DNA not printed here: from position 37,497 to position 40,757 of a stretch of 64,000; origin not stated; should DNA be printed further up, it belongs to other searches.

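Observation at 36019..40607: Inverted two-gene module: CPBP/Abi intramembrane protease with a large ectodomain next to a REC-containing PPDK_N ATP-grasp protein with no phospho-His domain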

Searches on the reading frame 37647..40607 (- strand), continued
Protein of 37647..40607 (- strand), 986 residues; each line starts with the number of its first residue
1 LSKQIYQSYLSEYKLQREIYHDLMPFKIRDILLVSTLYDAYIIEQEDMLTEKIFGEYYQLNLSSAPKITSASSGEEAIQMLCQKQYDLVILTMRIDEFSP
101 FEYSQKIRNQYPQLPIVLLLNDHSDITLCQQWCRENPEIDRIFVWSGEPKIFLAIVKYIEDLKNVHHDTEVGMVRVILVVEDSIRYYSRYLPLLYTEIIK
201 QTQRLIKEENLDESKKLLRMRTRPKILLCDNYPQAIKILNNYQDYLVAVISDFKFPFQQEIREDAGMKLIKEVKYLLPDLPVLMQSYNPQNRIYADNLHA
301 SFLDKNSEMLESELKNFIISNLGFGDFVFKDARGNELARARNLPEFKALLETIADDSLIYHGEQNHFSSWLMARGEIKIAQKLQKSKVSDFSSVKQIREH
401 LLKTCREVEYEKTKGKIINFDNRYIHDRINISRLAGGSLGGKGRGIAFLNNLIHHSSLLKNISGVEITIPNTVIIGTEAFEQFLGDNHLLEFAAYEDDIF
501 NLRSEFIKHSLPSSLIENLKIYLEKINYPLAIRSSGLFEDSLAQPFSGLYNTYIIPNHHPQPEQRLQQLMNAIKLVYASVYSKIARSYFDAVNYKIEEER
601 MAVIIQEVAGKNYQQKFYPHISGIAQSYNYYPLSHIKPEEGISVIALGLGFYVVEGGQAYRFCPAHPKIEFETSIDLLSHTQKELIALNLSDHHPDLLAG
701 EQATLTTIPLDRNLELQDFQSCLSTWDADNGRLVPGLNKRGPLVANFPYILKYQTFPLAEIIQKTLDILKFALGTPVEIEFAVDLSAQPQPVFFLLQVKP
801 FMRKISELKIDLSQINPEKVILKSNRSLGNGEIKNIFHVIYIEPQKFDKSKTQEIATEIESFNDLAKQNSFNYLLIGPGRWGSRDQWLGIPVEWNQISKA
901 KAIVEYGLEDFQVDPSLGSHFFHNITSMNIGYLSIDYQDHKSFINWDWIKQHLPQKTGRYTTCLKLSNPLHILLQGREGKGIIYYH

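Call 89: search_dna_similar(query=window:37647-40607:-, collection=phages, mode=protein, max_rows=10)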
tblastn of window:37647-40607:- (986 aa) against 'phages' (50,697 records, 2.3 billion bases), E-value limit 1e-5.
Records with a match: 3; places in all: 3; records where one place covers at least 80% of the query: 2.
Best place of each record, by identity: <60% 3.
By first word of the organism name: Bacteriophage 3.
By host as written in the record: - 3.
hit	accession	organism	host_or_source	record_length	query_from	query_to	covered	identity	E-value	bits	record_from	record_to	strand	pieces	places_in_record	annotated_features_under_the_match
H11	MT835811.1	Bacteriophage sp.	human fecal samples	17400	7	983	99%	36.2%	0e+0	605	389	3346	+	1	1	record has no annotation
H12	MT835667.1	Bacteriophage sp.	human fecal samples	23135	23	977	97%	36.5%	0e+0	608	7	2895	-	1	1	record has no annotation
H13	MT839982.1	Bacteriophage sp.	human fecal samples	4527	1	493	50%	31.6%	1e-62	238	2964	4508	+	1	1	record has no annotation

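Call 90: get_annotated_region(hit=H3, flank=9000)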
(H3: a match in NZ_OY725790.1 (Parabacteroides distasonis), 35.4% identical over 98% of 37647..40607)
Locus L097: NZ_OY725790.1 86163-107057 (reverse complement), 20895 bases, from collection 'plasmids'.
description: Parabacteroides distasonis strain Parabacteroides distasonis TSDC17.2-1.1 plasmid 45, complete sequence
organism: Parabacteroides distasonis (NCBI taxid 823)
taxonomy: Bacteria; Bacteroidota; Bacteroidia; Bacteroidales; Tannerellaceae; Parabacteroides; Parabacteroides distasonis
host: -; source: -; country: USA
typing (MOB-suite, as given by PLSDB): non-mobilizable
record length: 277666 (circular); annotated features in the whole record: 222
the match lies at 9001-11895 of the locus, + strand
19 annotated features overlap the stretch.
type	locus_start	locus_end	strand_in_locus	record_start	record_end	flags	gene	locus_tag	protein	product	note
CDS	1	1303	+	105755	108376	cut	-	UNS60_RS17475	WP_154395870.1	valine--tRNA ligase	GO:0006438 - valyl-tRNA aminoacylation [Evidence IEA]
CDS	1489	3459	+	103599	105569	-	-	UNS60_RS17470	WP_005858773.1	HAMP domain-containing sensor histidine kinase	GO:0007165 - signal transduction [Evidence IEA]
CDS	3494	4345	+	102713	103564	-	-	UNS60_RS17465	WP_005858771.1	sugar phosphate isomerase/epimerase family protein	-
CDS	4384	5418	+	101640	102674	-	-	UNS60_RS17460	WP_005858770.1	DUF6340 family protein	-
CDS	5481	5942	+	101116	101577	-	-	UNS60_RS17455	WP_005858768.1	hypothetical protein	-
CDS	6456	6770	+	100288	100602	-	-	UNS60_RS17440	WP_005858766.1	DUF4286 family protein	-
CDS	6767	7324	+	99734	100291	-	ruvC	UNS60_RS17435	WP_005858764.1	crossover junction endodeoxyribonuclease RuvC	GO:0006310 - DNA recombination [Evidence IEA]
CDS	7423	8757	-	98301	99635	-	gdhA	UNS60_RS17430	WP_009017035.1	NADP-specific glutamate dehydrogenase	GO:0006520 - amino acid metabolic process [Evidence IEA]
CDS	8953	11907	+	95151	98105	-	-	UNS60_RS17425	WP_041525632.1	PEP/pyruvate-binding domain-containing protein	GO:0016310 - phosphorylation [Evidence IEA]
CDS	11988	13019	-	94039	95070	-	-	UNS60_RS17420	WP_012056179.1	endonuclease/exonuclease/phosphatase family protein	-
CDS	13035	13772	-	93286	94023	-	-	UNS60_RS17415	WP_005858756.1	nucleotidyltransferase family protein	-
CDS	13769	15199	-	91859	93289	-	-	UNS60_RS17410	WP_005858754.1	RNase adapter RapZ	-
CDS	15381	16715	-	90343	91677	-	-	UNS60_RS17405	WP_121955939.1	NADP-specific glutamate dehydrogenase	-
CDS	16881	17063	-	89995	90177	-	-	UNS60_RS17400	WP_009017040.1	hypothetical protein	-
CDS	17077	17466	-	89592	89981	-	-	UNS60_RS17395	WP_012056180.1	DUF2007 domain-containing protein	-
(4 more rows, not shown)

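Call 91: get_annotated_region(hit=H1, flank=9000)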
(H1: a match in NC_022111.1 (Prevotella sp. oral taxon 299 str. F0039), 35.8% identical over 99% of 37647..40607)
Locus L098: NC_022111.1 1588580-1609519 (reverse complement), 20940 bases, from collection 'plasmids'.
description: Prevotella sp. oral taxon 299 str. F0039 plasmid unnamed, complete sequence
organism: Prevotella sp. oral taxon 299 str. F0039 (NCBI taxid 575614)
taxonomy: Bacteria; Bacteroidota; Bacteroidia; Bacteroidales; Prevotellaceae; Prevotella; Prevotella sp. oral taxon 299; Prevotella sp. oral taxon 299 str. F0039
host: -; source: Homo sapiens; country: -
typing (MOB-suite, as given by PLSDB): non-mobilizable; replicon rep_cluster_406,rep_cluster_742,rep_cluster_90; mating-pair formation MPF_T
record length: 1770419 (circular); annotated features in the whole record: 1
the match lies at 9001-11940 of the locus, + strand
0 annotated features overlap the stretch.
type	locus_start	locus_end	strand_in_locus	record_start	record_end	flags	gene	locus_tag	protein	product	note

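Call 92: get_annotated_region(hit=H11, flank=15000)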
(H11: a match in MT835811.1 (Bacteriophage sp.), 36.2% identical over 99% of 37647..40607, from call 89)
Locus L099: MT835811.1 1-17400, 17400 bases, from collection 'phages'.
description: UNVERIFIED: Bacteriophage sp. clone scaffold_743 genomic sequence.
organism: Bacteriophage sp. (NCBI taxid 38018)
taxonomy: Viruses
host: -; source: human fecal samples; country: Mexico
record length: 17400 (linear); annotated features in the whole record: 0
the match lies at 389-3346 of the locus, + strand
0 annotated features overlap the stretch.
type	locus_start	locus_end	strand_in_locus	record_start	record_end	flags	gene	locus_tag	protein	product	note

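Call 93: get_annotated_region(hit=H2, flank=9000)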
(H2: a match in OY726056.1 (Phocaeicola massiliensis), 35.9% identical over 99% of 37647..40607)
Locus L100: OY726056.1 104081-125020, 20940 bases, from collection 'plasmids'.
description: Phocaeicola massiliensis strain Bacteroides massiliensis TSDC17.2-1.1 genome assembly, plasmid: 82
organism: Phocaeicola massiliensis (NCBI taxid 204516)
taxonomy: Bacteria; Bacteroidota; Bacteroidia; Bacteroidales; Bacteroidaceae; Phocaeicola; Phocaeicola massiliensis
host: -; source: -; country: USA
typing (MOB-suite, as given by PLSDB): non-mobilizable
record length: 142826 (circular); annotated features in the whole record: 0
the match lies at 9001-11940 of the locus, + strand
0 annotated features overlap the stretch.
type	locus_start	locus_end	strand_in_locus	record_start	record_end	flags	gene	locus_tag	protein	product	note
